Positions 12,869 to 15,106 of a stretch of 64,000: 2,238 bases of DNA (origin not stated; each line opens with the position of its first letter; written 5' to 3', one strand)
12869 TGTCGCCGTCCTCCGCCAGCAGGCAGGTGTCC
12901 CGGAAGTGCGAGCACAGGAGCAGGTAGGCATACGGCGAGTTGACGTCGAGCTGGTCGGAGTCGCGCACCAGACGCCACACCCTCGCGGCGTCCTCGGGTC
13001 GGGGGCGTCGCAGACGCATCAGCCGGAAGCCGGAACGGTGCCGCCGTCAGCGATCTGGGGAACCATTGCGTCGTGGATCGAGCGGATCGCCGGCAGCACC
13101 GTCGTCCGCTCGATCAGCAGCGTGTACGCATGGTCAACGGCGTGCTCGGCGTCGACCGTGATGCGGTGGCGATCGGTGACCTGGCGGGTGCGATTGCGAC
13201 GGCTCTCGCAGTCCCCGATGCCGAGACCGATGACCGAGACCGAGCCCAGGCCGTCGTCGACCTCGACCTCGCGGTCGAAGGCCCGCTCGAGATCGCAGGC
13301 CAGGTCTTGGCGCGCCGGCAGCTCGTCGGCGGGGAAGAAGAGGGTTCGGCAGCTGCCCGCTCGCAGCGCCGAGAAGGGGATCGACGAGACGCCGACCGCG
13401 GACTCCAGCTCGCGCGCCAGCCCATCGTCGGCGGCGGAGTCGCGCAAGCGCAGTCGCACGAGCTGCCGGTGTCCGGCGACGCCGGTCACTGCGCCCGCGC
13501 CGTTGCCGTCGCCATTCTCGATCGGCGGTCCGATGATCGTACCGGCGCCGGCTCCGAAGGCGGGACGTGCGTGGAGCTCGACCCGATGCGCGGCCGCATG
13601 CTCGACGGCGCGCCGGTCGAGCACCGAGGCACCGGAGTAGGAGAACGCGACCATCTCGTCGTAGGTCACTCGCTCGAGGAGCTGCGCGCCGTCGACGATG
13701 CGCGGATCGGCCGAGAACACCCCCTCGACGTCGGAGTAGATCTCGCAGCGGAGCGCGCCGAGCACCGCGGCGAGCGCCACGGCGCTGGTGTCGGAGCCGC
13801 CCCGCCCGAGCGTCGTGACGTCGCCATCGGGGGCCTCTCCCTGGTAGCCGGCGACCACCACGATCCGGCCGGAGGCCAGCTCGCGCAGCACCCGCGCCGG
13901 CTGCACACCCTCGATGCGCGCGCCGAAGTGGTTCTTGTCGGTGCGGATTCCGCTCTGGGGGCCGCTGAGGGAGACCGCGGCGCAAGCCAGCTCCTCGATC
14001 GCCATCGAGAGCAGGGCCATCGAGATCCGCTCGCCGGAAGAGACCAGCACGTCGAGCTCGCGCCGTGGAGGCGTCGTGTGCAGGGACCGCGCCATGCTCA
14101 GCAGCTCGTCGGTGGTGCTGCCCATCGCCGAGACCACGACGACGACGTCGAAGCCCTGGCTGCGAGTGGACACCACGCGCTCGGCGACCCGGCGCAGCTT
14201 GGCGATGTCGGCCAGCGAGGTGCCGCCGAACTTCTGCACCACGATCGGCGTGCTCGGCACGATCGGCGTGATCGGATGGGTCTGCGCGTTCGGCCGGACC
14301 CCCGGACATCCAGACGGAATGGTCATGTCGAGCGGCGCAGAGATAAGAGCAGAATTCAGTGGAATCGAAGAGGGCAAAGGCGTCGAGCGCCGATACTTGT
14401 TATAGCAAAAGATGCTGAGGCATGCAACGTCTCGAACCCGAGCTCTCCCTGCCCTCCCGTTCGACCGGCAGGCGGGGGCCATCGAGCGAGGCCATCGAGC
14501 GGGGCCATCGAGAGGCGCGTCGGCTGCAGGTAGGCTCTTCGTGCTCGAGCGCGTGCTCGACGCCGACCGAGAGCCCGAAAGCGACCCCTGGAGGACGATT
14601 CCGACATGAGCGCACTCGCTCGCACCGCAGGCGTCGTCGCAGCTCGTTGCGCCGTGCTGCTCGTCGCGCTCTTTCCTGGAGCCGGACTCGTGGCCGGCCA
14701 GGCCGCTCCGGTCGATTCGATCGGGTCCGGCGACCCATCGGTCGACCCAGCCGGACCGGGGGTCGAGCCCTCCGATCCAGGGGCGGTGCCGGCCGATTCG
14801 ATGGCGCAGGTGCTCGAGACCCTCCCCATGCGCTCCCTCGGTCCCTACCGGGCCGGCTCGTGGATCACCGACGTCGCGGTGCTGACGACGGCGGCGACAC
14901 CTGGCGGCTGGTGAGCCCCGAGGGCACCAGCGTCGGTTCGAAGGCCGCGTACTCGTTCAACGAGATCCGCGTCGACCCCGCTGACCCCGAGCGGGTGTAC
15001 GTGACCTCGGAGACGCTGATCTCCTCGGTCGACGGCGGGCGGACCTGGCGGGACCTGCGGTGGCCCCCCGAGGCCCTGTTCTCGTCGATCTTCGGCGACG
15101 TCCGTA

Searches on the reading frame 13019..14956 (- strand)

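Call 76: search_protein_families(library=pfam, proteins=[window:13019-14956:-], max_evalue=0.001)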
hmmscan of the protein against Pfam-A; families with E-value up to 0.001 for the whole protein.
window:13019-14956:- (645 aa): 1 family
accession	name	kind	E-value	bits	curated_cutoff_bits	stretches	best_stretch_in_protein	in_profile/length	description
PF00696.33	AA_kinase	-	2.4e-45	155.5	24.9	1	238-460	2-229/234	Amino acid kinase family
